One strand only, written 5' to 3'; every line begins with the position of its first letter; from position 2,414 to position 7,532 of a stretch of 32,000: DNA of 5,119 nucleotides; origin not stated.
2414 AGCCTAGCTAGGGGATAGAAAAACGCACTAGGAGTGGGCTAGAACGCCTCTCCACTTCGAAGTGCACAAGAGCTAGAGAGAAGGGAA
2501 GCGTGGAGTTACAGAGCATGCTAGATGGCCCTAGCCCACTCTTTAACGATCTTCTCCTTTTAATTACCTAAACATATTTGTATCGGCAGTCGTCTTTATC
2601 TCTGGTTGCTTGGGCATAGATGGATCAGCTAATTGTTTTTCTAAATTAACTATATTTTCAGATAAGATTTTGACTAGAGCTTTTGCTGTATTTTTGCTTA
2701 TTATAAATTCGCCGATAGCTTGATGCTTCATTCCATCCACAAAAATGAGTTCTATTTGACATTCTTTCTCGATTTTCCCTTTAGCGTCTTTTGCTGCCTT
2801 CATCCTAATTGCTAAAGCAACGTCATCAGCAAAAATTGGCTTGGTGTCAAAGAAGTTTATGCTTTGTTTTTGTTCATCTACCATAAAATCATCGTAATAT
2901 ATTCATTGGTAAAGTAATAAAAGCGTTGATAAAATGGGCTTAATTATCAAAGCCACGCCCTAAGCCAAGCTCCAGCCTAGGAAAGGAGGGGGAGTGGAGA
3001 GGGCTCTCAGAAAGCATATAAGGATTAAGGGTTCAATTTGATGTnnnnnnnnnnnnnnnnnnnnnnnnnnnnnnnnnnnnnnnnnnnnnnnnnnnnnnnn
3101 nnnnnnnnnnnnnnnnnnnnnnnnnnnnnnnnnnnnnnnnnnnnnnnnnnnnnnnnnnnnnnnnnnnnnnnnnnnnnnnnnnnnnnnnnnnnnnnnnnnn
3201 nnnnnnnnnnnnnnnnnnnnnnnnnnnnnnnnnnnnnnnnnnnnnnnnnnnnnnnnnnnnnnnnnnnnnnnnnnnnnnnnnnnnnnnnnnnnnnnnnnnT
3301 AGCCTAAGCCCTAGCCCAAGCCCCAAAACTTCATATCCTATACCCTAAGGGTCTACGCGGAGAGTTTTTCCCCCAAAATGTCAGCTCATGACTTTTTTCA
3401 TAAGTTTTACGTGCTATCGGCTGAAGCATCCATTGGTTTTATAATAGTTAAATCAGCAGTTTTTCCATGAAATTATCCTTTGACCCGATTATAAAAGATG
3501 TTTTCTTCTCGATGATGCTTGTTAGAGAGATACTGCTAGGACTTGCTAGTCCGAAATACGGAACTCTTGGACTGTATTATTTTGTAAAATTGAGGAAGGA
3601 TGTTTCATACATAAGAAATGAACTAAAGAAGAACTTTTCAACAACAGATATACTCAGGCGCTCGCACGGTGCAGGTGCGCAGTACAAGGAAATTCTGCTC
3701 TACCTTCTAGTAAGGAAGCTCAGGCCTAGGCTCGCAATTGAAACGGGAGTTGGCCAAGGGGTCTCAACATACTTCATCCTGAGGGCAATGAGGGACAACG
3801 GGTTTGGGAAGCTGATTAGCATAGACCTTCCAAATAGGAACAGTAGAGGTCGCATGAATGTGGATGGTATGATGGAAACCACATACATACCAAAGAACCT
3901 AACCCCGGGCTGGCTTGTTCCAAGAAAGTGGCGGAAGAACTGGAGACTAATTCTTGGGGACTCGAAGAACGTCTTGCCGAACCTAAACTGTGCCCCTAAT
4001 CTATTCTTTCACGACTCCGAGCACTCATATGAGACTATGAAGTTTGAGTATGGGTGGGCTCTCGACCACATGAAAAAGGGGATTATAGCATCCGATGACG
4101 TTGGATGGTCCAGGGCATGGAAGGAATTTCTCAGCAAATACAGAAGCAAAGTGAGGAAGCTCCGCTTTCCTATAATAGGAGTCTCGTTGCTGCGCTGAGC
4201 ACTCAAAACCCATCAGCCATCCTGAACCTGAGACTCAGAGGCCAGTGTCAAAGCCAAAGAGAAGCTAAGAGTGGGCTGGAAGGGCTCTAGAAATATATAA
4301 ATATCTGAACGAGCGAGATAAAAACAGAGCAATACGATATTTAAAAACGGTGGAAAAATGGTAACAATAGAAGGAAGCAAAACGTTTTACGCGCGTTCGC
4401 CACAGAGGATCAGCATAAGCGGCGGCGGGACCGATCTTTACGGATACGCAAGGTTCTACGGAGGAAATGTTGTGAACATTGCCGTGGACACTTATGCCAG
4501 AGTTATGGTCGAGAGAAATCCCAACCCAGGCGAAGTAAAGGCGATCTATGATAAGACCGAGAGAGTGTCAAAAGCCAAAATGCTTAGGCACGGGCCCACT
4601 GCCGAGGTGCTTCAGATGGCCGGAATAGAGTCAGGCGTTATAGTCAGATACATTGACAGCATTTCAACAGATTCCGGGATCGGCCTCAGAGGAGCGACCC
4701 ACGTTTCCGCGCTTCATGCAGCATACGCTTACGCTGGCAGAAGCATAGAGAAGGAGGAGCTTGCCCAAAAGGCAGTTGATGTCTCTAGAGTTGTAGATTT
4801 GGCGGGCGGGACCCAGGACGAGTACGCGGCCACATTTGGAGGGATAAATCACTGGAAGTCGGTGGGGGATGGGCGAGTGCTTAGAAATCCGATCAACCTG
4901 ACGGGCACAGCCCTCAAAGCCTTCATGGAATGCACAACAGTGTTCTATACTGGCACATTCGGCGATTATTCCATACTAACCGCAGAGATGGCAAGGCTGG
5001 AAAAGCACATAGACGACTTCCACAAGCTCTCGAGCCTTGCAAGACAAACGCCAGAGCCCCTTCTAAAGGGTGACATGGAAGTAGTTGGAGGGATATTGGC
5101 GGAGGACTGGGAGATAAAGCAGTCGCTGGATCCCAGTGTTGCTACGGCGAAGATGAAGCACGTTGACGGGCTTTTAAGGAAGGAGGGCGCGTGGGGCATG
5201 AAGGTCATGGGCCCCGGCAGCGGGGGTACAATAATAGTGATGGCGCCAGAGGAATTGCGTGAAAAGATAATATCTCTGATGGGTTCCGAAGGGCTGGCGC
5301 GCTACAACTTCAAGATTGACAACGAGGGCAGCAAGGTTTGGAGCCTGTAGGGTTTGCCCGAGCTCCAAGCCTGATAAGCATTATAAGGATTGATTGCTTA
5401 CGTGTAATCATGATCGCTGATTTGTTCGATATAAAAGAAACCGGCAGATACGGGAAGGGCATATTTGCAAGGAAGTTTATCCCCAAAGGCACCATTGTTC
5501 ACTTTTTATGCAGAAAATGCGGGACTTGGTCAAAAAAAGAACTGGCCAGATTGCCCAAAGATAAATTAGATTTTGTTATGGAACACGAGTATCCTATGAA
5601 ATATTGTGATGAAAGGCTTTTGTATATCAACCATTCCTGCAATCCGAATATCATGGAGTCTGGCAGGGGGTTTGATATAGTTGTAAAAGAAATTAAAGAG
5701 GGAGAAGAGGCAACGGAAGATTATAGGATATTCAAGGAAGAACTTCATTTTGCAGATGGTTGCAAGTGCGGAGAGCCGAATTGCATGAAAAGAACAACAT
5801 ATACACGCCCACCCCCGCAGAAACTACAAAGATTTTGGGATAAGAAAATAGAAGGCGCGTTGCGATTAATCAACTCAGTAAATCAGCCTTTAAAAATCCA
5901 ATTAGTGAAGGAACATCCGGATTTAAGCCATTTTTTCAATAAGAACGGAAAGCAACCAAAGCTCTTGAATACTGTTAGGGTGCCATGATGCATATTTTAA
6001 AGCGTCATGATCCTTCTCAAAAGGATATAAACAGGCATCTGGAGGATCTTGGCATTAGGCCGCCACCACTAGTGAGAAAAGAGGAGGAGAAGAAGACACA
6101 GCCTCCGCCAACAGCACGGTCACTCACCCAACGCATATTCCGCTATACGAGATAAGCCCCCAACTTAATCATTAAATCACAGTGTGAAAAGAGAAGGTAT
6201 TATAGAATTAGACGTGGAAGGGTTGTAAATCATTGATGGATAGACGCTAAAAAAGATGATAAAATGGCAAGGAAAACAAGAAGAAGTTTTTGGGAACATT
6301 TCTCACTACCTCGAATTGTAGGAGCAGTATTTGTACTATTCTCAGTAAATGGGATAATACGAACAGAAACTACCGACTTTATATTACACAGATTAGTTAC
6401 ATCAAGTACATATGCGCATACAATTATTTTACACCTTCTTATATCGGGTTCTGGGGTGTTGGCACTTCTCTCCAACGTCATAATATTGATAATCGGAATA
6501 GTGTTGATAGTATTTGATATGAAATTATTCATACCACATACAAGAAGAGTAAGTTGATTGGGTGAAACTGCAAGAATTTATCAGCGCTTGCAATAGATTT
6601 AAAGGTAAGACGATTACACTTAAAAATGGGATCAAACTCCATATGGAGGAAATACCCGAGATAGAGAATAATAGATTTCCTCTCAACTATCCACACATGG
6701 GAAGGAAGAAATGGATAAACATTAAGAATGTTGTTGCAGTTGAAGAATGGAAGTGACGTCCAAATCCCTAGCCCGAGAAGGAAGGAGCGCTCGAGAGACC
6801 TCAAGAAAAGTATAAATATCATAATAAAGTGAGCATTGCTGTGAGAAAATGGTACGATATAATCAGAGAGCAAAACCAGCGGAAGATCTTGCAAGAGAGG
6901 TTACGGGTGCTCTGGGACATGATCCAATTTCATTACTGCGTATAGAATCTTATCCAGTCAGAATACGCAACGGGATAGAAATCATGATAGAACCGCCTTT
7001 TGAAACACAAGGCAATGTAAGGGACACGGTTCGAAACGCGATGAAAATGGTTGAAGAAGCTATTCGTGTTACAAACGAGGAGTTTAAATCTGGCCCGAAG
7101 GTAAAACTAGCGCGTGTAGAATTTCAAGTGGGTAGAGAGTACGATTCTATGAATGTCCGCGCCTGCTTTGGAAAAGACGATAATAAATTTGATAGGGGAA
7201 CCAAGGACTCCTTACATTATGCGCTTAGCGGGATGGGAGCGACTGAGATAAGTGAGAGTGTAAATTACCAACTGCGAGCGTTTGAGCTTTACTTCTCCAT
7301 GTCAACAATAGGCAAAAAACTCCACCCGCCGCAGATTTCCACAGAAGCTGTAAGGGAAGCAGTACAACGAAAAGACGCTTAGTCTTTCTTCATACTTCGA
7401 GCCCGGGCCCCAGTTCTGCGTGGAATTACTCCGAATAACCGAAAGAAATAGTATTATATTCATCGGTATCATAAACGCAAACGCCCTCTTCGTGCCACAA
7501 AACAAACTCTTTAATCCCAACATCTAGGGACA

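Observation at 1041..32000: Nearly every intergenic spacer is assembled from the same ordered, strand-polarised GC-rich modules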

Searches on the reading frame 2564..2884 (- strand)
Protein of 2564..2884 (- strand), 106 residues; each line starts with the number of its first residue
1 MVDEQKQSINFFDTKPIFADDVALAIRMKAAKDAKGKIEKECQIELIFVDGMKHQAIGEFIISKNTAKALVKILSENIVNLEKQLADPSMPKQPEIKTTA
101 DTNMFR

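Call 58: search_protein_families(library=pfam, max_evalue=0.01, proteins=[window:2564-2884:-])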
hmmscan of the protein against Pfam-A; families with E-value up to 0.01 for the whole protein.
window:2564-2884:- (106 aa): 0 families

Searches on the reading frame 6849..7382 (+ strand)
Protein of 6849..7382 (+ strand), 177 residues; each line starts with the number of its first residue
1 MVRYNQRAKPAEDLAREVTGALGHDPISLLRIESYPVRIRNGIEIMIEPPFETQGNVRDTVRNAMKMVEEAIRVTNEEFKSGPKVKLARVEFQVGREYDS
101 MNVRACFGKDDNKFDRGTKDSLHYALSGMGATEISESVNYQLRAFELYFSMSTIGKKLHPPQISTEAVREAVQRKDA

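Call 58: search_protein_families(library=pfam, max_evalue=0.01, proteins=[window:6849-7382:+])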
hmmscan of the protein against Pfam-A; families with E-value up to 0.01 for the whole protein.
window:6849-7382:+ (177 aa): 0 families

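Call 85: search_protein_families(library=phrogs, max_evalue=0.001, proteins=[window:6849-7382:+])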
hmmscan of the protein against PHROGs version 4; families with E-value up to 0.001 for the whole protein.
window:6849-7382:+ (177 aa): 0 families

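Call 86: search_protein_families(library=ncbifam, max_evalue=0.001, proteins=[window:6849-7382:+])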
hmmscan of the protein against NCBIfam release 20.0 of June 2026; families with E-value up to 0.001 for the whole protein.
window:6849-7382:+ (177 aa): 0 families
